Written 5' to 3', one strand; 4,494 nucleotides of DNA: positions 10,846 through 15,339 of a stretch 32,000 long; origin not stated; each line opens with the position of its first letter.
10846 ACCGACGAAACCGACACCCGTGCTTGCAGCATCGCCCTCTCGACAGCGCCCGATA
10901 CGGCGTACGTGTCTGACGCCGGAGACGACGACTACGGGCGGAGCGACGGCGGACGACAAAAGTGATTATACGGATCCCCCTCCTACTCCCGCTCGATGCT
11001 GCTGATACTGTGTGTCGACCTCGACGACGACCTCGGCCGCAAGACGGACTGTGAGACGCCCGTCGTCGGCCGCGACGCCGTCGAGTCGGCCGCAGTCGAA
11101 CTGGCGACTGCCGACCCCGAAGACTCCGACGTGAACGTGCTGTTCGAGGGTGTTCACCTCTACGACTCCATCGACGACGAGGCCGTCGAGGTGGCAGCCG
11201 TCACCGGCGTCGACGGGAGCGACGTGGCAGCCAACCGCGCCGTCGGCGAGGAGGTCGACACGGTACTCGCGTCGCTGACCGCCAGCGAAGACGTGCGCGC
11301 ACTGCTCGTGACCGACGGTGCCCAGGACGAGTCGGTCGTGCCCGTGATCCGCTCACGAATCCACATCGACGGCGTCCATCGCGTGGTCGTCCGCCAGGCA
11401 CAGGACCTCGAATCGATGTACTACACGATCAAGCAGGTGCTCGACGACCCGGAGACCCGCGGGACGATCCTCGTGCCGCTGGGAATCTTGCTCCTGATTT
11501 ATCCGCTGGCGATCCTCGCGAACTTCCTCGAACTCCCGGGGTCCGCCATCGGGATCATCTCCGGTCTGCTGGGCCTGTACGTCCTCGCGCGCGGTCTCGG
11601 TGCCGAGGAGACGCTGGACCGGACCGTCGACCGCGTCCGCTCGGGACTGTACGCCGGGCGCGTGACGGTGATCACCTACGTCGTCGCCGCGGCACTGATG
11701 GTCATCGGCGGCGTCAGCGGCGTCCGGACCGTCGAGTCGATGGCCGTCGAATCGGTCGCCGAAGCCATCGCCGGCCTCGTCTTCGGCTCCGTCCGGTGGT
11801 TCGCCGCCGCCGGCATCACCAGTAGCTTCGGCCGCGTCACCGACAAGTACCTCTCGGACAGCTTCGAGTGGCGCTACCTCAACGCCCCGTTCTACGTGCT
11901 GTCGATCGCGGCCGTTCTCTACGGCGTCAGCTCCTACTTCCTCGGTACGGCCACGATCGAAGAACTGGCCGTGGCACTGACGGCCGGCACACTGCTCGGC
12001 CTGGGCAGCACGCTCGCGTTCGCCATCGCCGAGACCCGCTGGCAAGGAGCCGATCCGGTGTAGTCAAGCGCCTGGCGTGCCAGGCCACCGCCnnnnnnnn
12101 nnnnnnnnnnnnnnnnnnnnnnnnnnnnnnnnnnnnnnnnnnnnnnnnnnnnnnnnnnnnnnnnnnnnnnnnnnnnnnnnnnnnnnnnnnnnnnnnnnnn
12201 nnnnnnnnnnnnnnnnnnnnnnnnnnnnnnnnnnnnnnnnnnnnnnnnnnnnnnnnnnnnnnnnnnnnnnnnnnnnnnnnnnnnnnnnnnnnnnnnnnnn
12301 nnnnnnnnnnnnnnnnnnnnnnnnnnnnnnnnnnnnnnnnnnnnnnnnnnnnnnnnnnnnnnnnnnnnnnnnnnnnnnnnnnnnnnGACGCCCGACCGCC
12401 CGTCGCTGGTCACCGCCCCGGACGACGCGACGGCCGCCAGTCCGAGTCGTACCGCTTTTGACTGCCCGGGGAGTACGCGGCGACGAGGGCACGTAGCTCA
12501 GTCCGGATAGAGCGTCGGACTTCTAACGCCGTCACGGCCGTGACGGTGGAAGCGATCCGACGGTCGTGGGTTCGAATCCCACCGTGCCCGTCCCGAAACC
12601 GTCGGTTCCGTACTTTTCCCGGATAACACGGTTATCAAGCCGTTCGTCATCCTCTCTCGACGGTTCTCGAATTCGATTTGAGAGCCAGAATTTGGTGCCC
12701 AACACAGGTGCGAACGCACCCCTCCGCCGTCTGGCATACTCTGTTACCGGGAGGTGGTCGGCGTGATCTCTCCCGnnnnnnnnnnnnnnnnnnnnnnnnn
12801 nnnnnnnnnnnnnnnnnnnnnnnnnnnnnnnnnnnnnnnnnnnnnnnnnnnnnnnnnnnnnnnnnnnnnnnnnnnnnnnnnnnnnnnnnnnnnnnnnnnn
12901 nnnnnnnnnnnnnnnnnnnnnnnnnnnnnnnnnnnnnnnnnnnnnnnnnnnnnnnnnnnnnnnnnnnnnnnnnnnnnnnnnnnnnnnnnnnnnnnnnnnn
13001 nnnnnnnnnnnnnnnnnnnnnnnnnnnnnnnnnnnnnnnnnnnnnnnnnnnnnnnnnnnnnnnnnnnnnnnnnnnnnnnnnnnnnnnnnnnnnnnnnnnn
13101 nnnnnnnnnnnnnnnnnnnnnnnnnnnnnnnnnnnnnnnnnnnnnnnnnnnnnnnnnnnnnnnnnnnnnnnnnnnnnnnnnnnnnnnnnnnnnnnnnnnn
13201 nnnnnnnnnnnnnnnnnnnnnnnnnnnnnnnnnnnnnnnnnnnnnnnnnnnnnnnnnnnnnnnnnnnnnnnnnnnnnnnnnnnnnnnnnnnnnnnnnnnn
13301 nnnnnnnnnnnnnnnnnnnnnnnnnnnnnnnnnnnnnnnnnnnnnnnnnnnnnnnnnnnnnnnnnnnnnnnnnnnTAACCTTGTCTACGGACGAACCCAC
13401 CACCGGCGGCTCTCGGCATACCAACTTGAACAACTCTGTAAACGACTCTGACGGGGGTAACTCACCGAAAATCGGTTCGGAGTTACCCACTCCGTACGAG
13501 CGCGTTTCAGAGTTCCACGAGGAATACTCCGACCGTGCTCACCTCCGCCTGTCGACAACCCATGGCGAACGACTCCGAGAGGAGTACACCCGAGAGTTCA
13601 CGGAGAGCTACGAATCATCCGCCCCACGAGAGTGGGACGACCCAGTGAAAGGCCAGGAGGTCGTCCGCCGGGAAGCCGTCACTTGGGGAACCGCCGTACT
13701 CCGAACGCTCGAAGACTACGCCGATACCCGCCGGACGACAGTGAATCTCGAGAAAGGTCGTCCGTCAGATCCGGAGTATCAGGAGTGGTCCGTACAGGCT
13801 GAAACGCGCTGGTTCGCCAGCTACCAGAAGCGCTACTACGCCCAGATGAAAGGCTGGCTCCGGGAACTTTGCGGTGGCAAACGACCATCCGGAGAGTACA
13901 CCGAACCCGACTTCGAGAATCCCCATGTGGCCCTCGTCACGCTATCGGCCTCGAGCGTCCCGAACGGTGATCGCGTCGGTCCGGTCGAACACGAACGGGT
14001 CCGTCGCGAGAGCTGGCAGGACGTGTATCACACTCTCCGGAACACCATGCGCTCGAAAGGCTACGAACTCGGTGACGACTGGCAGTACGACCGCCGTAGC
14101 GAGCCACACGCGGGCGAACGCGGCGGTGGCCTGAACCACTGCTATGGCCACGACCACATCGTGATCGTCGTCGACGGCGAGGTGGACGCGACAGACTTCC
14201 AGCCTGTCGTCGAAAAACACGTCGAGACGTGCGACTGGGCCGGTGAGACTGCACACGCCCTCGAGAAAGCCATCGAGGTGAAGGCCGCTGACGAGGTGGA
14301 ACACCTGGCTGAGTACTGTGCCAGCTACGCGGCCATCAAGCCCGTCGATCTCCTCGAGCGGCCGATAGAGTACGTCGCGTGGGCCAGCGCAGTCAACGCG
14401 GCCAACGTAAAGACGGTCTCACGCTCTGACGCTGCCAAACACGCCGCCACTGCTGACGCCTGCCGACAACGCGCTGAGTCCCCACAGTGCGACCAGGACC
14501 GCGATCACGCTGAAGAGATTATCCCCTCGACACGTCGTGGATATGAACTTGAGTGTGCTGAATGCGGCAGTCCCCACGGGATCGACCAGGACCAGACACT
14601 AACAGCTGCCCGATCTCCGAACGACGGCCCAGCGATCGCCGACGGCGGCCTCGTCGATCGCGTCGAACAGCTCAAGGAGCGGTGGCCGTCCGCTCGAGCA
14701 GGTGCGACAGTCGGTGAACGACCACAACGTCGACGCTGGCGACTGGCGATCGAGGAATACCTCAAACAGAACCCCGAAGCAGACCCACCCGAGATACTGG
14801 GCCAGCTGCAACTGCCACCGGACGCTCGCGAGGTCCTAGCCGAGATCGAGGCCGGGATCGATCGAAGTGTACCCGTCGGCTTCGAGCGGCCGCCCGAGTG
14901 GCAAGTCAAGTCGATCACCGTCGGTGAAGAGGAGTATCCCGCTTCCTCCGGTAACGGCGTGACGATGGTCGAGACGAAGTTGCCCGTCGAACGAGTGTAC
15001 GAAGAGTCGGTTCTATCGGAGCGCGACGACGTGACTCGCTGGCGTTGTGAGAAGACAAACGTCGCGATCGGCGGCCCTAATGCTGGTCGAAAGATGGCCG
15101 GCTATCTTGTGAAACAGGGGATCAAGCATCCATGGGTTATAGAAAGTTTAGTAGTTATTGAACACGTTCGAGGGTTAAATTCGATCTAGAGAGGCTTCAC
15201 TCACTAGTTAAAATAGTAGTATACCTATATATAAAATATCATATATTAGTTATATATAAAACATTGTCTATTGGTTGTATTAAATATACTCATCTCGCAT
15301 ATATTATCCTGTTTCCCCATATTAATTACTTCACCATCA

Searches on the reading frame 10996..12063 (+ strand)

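Call 107: search_protein_families(library=pfam, proteins=[window:10996-12063:+], max_evalue=0.001)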
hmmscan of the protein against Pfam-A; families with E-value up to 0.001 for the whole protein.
window:10996-12063:+ (355 aa): 1 family
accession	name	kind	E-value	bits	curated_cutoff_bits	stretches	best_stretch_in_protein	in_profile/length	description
PF04123.18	DUF373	-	1.4e-114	383.5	28.3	1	2-335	2-334/335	Domain of unknown function (DUF373)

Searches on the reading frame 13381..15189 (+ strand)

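Call 55: search_protein_families(library=pfam, proteins=[window:13381-15189:+], max_evalue=0.01)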
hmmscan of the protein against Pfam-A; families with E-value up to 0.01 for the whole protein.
window:13381-15189:+ (602 aa): 1 family
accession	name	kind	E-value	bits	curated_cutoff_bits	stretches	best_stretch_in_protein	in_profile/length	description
PF07232.17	DUF1424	-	3.9e-15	56.1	23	1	98-352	26-273/329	Putative rep protein (DUF1424)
